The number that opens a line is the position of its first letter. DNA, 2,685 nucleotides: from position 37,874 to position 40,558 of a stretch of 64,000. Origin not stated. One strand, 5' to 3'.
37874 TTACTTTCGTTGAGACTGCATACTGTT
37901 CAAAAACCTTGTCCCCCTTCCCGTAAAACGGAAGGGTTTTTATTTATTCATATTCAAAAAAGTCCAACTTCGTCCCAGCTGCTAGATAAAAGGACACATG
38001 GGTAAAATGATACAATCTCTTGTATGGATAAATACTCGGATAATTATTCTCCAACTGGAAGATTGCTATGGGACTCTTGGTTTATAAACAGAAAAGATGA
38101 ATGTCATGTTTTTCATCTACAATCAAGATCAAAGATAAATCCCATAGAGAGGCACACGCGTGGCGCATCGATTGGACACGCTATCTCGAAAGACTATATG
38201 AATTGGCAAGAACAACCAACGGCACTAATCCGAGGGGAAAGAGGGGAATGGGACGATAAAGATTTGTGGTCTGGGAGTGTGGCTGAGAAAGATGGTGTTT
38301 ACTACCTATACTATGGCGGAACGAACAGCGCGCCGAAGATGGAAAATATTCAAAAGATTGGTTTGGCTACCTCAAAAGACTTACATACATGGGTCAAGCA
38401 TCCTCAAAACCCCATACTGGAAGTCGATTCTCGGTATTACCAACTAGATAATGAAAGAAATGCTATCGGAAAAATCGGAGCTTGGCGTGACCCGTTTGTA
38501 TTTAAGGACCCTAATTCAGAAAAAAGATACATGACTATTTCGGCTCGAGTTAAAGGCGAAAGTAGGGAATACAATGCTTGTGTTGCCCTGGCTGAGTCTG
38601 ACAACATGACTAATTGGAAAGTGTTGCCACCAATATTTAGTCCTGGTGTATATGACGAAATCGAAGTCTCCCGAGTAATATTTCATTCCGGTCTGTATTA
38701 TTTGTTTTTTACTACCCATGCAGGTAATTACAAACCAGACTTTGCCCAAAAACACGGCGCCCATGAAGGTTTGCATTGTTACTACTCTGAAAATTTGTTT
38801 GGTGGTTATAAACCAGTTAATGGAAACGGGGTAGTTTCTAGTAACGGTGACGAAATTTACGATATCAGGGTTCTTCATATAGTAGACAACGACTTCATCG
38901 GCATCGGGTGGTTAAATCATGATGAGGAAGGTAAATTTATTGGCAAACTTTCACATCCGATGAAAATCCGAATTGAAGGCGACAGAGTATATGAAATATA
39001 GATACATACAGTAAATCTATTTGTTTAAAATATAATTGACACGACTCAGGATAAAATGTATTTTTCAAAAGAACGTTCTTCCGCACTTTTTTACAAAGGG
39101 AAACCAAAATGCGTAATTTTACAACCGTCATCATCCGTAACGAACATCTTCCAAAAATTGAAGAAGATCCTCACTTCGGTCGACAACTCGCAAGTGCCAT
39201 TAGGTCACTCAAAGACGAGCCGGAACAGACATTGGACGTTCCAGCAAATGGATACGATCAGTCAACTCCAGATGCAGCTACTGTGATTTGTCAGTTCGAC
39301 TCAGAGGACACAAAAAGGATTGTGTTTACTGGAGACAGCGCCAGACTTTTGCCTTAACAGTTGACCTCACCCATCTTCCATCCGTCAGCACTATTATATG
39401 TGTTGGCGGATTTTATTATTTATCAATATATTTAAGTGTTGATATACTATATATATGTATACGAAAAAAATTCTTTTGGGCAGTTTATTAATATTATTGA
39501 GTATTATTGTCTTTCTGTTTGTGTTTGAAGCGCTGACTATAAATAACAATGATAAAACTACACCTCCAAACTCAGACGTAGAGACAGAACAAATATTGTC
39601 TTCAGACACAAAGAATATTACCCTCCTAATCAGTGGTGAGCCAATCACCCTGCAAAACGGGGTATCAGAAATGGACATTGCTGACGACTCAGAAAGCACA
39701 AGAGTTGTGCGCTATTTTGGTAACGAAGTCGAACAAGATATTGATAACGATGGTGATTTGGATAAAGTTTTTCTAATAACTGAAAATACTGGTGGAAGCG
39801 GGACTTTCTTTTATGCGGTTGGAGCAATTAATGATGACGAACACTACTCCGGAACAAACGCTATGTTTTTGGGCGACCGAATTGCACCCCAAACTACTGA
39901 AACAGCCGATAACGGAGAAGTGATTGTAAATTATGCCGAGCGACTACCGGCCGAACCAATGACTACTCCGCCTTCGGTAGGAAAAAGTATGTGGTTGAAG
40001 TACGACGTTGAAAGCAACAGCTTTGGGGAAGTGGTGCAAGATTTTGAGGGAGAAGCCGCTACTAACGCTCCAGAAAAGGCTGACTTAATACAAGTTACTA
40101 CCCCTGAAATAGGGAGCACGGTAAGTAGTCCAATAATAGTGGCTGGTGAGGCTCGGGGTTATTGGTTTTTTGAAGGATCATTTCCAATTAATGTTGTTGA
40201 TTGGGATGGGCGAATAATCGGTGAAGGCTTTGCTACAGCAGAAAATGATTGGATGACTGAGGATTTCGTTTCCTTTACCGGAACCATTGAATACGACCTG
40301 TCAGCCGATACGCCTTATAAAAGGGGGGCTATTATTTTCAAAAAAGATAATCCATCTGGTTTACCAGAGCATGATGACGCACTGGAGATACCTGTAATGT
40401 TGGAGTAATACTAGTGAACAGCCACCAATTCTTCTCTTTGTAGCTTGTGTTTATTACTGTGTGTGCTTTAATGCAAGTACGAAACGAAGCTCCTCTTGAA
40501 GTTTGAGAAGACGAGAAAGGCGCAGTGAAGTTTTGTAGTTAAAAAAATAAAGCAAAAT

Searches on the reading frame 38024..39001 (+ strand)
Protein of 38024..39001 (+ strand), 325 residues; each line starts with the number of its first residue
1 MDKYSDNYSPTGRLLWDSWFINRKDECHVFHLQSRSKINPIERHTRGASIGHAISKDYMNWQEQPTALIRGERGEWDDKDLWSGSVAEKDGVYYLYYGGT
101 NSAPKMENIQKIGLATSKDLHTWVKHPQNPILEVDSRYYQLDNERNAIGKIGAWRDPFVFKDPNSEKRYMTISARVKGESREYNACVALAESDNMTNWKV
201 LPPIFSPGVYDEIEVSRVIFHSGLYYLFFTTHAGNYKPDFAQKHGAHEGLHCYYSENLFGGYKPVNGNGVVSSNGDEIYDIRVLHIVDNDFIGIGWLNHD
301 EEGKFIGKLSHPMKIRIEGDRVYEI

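Call 43: search_protein_families(library=ncbifam, proteins=[window:38024-39001:+], max_evalue=0.01)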
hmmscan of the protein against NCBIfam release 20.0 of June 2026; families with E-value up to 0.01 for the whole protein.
window:38024-39001:+ (325 aa): 5 families
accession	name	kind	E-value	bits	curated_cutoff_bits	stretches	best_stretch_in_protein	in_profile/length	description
TIGR01322.1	scrB_fam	subfamily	1e-09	37.7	356.4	1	26-206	38-193/447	sucrose-6-phosphate hydrolase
NF052550.1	BManbPhaseBMBP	equivalog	3.8e-09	36.3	450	2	30-126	38-133/296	beta-1,2-mannobiose phosphorylase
NF041092.1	beta-fruc_BfrA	equivalog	3.9e-09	35.8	900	1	37-220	33-196/433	beta-fructosidase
NF049877.1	GlucurArabfur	equivalog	0.0002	19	1800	1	92-169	209-281/1400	beta-d-glucuronidase/beta-L-arabinofuranosidase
NF058598.1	BetMansidBT3780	equivalog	0.00076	18.7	550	1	45-128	90-173/366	beta-1,2-mannosidase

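Call 78: search_protein_families(library=pfam, proteins=[window:38024-39001:+], max_evalue=0.001)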
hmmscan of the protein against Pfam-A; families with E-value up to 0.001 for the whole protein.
window:38024-39001:+ (325 aa): 3 families
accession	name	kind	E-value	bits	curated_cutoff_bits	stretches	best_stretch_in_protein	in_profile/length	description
PF02435.22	Glyco_hydro_68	-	1.2e-23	84.2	27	2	184-275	264-355/424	Levansucrase/Invertase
PF00251.26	Glyco_hydro_32N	-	1.8e-16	61.1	22.1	1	24-204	19-175/307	Glycosyl hydrolases family 32 N-terminal domain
PF04616.20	Glyco_hydro_43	-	3.2e-11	43.5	32.2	1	55-275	40-234/288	Glycosyl hydrolases family 43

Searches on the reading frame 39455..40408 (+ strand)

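Call 43: search_protein_families(library=ncbifam, proteins=[window:39455-40408:+], max_evalue=0.01)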
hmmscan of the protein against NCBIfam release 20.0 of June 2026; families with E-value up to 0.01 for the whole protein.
window:39455-40408:+ (317 aa): 0 families

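Call 78: search_protein_families(library=pfam, proteins=[window:39455-40408:+], max_evalue=0.001)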
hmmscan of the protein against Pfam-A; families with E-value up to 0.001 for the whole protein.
window:39455-40408:+ (317 aa): 1 family
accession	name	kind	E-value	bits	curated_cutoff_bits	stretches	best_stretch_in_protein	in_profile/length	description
PF10648.15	Gmad2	-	3.7e-13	50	25.7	1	212-285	2-70/86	Immunoglobulin-like domain of bacterial spore germination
